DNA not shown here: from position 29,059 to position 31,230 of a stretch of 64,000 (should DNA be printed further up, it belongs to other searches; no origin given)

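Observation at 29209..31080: CofH (FO synthase) carrying an unexplained ~230-aa N-terminal domain; FO-only module with an MFS transporter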

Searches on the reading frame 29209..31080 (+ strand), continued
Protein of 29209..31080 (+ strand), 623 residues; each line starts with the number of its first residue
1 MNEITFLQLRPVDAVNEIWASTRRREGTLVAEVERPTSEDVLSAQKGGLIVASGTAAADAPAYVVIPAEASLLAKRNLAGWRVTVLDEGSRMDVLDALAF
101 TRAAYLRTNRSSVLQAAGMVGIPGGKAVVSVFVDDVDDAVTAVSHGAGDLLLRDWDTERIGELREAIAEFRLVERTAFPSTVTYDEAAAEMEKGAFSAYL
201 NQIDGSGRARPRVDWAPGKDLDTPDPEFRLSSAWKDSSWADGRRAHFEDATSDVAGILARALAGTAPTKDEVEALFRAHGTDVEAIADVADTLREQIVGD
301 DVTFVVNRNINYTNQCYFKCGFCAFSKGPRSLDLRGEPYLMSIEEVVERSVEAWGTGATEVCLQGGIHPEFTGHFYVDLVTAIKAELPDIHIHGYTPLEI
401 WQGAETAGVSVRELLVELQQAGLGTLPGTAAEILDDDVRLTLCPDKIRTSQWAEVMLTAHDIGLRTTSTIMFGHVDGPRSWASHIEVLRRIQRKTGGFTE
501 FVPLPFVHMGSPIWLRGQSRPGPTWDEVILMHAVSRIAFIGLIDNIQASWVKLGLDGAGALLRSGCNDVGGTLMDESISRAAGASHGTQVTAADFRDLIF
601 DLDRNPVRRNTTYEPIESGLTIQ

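Call 56: find_encoding_contigs(protein=P0157, flank=10000, max_places=2)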
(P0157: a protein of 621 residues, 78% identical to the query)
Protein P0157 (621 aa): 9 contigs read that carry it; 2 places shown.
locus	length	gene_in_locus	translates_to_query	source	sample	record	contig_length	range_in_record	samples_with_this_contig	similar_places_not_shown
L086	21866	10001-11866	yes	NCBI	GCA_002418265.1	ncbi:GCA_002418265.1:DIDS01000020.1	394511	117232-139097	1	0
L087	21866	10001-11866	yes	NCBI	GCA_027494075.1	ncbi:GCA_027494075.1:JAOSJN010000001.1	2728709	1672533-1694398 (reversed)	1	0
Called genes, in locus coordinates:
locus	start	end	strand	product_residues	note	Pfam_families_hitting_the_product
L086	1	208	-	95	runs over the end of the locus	PF01035:DNA_binding_1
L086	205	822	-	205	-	PF14681:UPRTase, PF00156:Pribosyltran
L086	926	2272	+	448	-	PF02881:SRP54_N, PF01656:CbiA (faint), PF06414:Zeta_toxin (faint), PF13401:AAA_22 (weak), PF00448:SRP54, PF02978:SRP_SPB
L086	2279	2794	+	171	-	PF00886:Ribosomal_S16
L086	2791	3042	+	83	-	PF13083:KH_KhpA-B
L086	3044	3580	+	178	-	PF01782:RimM, PF05239:PRC, PF24986:PRC_RimM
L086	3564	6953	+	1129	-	PF02310:B12-binding, PF03308:MeaB, PF02492:cobW (weak), PF01642:MM_CoA_mutase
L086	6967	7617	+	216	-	PF14512:TM1586_NiRdase (faint), PF00881:Nitroreductase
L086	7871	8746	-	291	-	-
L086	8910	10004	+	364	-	PF04055:Radical_SAM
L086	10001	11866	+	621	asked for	PF04055:Radical_SAM, PF19288:CofH_C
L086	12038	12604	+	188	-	PF04542:Sigma70_r2, PF07638:Sigma70_ECF (weak), PF08281:Sigma70_r4_2, PF04545:Sigma70_r4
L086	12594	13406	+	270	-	-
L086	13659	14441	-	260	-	PF02463:SMC_N (faint), PF00005:ABC_tran, PF13304:AAA_21 (faint)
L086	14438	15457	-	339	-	PF01032:FecCD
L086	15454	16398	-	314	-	PF01497:Peripla_BP_2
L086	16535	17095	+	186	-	PF00440:TetR_N, PF17932:TetR_C_24 (faint)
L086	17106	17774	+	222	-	PF01746:tRNA_m1G_MT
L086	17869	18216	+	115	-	PF01245:Ribosomal_L19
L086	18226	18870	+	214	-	PF00730:HhH-GPD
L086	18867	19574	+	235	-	PF10502:Peptidase_S26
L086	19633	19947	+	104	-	PF10611:DUF2469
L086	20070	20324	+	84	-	PF02021:UPF0102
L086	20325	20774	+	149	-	-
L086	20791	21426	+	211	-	PF00378:ECH_1, PF16113:ECH_2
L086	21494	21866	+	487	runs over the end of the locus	PF13541:ChlI, PF00493:MCM (faint), PF00158:Sigma54_activat (faint), PF01078:Mg_chelatase, PF07728:AAA_5 (faint), PF13335:Mg_chelatase_C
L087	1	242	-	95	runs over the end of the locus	PF01035:DNA_binding_1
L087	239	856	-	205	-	PF14681:UPRTase, PF00156:Pribosyltran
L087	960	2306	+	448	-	PF02881:SRP54_N, PF01656:CbiA (faint), PF06414:Zeta_toxin (faint), PF13401:AAA_22 (weak), PF00448:SRP54, PF02978:SRP_SPB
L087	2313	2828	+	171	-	PF00886:Ribosomal_S16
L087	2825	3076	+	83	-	PF13083:KH_KhpA-B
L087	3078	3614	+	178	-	PF01782:RimM, PF05239:PRC, PF24986:PRC_RimM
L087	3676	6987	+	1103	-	PF02310:B12-binding, PF03308:MeaB, PF02492:cobW (weak), PF01642:MM_CoA_mutase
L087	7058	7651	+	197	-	PF00881:Nitroreductase, PF14512:TM1586_NiRdase (faint)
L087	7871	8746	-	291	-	-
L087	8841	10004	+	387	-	PF04055:Radical_SAM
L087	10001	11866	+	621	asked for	PF04055:Radical_SAM, PF19288:CofH_C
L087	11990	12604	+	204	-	PF04542:Sigma70_r2, PF07638:Sigma70_ECF (weak), PF08281:Sigma70_r4_2, PF04545:Sigma70_r4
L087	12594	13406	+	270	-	-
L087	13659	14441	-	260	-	PF02463:SMC_N (faint), PF00005:ABC_tran, PF13304:AAA_21 (faint)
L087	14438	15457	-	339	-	PF01032:FecCD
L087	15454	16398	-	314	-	PF01497:Peripla_BP_2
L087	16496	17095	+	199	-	PF17932:TetR_C_24 (faint), PF00440:TetR_N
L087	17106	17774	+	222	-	PF01746:tRNA_m1G_MT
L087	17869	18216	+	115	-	PF01245:Ribosomal_L19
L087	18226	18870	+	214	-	PF00730:HhH-GPD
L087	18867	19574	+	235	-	PF10502:Peptidase_S26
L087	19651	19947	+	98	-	PF10611:DUF2469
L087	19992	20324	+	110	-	PF02021:UPF0102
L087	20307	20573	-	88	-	PF27609:Rv1322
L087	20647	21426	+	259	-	PF00378:ECH_1, PF16113:ECH_2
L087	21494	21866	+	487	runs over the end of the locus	PF13541:ChlI, PF00493:MCM (faint), PF00158:Sigma54_activat (faint), PF01078:Mg_chelatase, PF07728:AAA_5 (faint), PF13335:Mg_chelatase_C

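Call 57: search_protein_families(library=ncbifam, proteins=[L087:7058-7648:+, L086:6967-7614:+, L087:12594-13403:+], max_evalue=0.001)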
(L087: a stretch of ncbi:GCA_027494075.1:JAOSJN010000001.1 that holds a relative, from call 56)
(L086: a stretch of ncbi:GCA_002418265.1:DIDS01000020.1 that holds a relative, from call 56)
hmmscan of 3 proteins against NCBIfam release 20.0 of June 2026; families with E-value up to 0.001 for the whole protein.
L087:7058-7648:+ (197 aa): 5 families
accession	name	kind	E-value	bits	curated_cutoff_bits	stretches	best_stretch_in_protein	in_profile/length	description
TIGR02476.1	BluB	equivalog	3.2e-10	39.7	150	1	3-68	9-74/205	5,6-dimethylbenzimidazole synthase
TIGR03553.1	F420_FbiB_CTERM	equivalog_domain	2.8e-06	27.2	249.55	0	6-55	2-51/194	F420 biosynthesis protein FbiB, C-terminal domain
NF009810.0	PRK13294.1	equivalog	5.3e-05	22.3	304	0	5-57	256-308/449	coenzyme F420-0:L-glutamate ligase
NF008088.0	PRK10828.1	equivalog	0.00029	20.4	183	0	2-52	2-52/183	NAD(P)H nitroreductase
NF008033.1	PRK10765.1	equivalog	0.00098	18.6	223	0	5-173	6-163/240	oxygen-insensitive NADPH nitroreductase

L086:6967-7614:+ (216 aa): 4 families
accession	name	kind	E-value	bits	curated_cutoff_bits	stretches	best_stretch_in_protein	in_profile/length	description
TIGR02476.1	BluB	equivalog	2.6e-10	40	150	1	21-87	8-74/205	5,6-dimethylbenzimidazole synthase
TIGR03553.1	F420_FbiB_CTERM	equivalog_domain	4e-06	26.7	249.55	0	25-74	2-51/194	F420 biosynthesis protein FbiB, C-terminal domain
NF009810.0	PRK13294.1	equivalog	3.4e-05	22.9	304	0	22-76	254-308/449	coenzyme F420-0:L-glutamate ligase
NF008088.0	PRK10828.1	equivalog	0.0004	20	183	0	21-71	2-52/183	NAD(P)H nitroreductase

L087:12594-13403:+ (270 aa): 0 families
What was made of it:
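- Tried and rejected: Small nitroreductase gene near cofG in UBA5794 as an FbiB-C-terminal/FbiE homologue: 27 bits against a 250 cut-off, so it is not evidence (call 57).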

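Call 70: predict_structure(alignment_id=A3)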
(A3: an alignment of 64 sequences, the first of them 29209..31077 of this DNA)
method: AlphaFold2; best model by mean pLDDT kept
length: 623 residues; sequences in the alignment: 64
mean_pLDDT: 78.7   pTM: 0.84
mean pLDDT of the five models: 78.7, 74.4, 72.9, 70.8, 67.4
residues with pLDDT >= 90: 246; 70-90: 212; 50-70: 85; < 50: 80
segments of 3 or more residues with pLDDT < 50: 306-338, 430-444, 507-515, 581-587, 610-623
pLDDT, mean of each block of 10 residues (from residue 1): 90 93 82 97 93 96 97 94 96 95 96 95 90 97 97 92 93 93 87 90 87 71 76 88 92 95 96 94 96 88 54 39 35 40 76 67 60 83 91 79 87 95 75 44 53 84 74 64 84 72 56 49 83 92 77 75 80 53 50 76 70 33 31
secondary structure, 60 per line:
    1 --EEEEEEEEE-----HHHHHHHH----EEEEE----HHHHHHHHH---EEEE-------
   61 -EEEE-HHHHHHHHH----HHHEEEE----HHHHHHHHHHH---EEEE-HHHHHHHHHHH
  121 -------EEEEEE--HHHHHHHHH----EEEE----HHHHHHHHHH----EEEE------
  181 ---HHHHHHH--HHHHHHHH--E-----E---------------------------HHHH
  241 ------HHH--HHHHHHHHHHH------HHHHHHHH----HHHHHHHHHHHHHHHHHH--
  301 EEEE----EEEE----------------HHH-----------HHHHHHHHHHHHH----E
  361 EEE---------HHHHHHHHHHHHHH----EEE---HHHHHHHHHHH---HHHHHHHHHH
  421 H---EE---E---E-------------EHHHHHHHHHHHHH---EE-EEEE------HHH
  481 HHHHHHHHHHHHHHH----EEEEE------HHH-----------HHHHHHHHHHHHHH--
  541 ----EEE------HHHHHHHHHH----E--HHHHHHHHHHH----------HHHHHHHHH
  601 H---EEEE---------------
elements in order: E3-11 H17-24 E29-33 H38-46 E50-53 E62-65 H67-75 E83-86 H91-101 E105-108 H110-120 E128-133 H136-144 E149-152 H157-166 E171-174 H184-190 H193-200 H237-240 H252-262 H269-276 H281-298 E301-304 E309-312 H343-355 E360-363 H373-386 E391-393 H397-407 H411-421 H449-461 E468-471 H478-495 E500-504 H525-538 E545-547 H554-563 H571-581 H592-601 E605-608
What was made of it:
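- The full-length model has pTM 0.84, and residues 206-250 rise from pLDDT ~40 to 71-92 (call 70).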

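Call 74: fold_search(model_id=the predicted structure, library=pdb)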
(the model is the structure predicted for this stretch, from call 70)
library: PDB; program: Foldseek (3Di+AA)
matches with E <= 10: 1764; with E <= 0.001: 23
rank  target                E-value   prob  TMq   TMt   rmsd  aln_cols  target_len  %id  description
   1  6xig_B                1.8e-20  1.00  0.51  0.80   4.5       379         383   30  X-ray crystal structure of MqnE from Pedobacter heparinus (released 2020-07-15)
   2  6xig_A                3.3e-20  1.00  0.50  0.79   3.8       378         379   28  X-ray crystal structure of MqnE from Pedobacter heparinus (released 2020-07-15)
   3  6xi9_B                4.6e-20  1.00  0.50  0.79   4.0       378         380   29  X-ray crystal structure of MqnE from Pedobacter heparinus in complex with aminofutalosine and methionine (released 2020-07-15)
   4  6xi9_A                1.6e-19  1.00  0.50  0.79   4.2       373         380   29  X-ray crystal structure of MqnE from Pedobacter heparinus in complex with aminofutalosine and methionine (released 2020-07-15)
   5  3cix                  1.2e-11  1.00  0.39  0.65   6.0       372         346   20  X-RAY structure of the [FeFe]-hydrogenase maturase HydE from thermotoga maritima in complex with thiocyanate (released 2008-04-08)
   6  3iiz                  1.6e-11  1.00  0.39  0.65   5.6       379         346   19  X-ray structure of the FeFe-hydrogenase maturase HydE from T. maritima in complex with S-adenosyl-L-methionine (released 2009-09-22)
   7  3ciw                  2.1e-11  1.00  0.40  0.66   5.5       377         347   20  X-RAY structure of the [FeFe]-hydrogenase maturase HydE from thermotoga maritima (released 2008-04-08)
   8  5few                  2.7e-11  1.00  0.40  0.66   5.4       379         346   20  HydE from T. maritima in complex with S-adenosyl-L-cysteine (final product) (released 2016-04-06)
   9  5fep                  3.3e-11  1.00  0.40  0.66   5.4       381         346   19  HydE from T. maritima in complex with (2R,4R)-MeTDA (released 2016-04-06)
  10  7o1t                  5.9e-11  1.00  0.39  0.64   5.4       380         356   19  Fe(CO)2CNCl species bound [HydE from T. Maritima (released 2021-05-26)
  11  5ff2                  8.4e-11  1.00  0.40  0.66   5.6       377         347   19  HydE from T. maritima in complex with (2R,4R)-TDA (released 2016-04-06)
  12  7o1p                  1.3e-10  1.00  0.40  0.69   5.4       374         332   21  [FeFe]-hydrogenase maturase HydE from T. Maritima (C-ter stretch absent) (released 2021-05-26)
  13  7o1o                  3.4e-10  1.00  0.40  0.64   5.3       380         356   19  Complex-B bound [FeFe]-hydrogenase maturase HydE fromT. Maritima (Auxiliary cluster deleted variant) (released 2021-05-26)
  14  8qmk                  4.8e-10  1.00  0.41  0.66   5.3       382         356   20  Enzymatically-produced complex-B bound TmHydE structure (released 2023-11-22)
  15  8vdw_A                9.3e-10  1.00  0.38  0.66   5.5       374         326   16  X-Ray Crystal Structure of the biotin synthase from V. parvula (released 2024-01-24)
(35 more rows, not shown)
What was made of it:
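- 30010..31080 (+): CofH radical-SAM core with CofH_C (residues 268-617) and the stop codon. The CX3CX2C motif lies at 30154-30177. The model matches MqnE 6xi9/6xig with target-normalised TM 0.80 (call 74).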
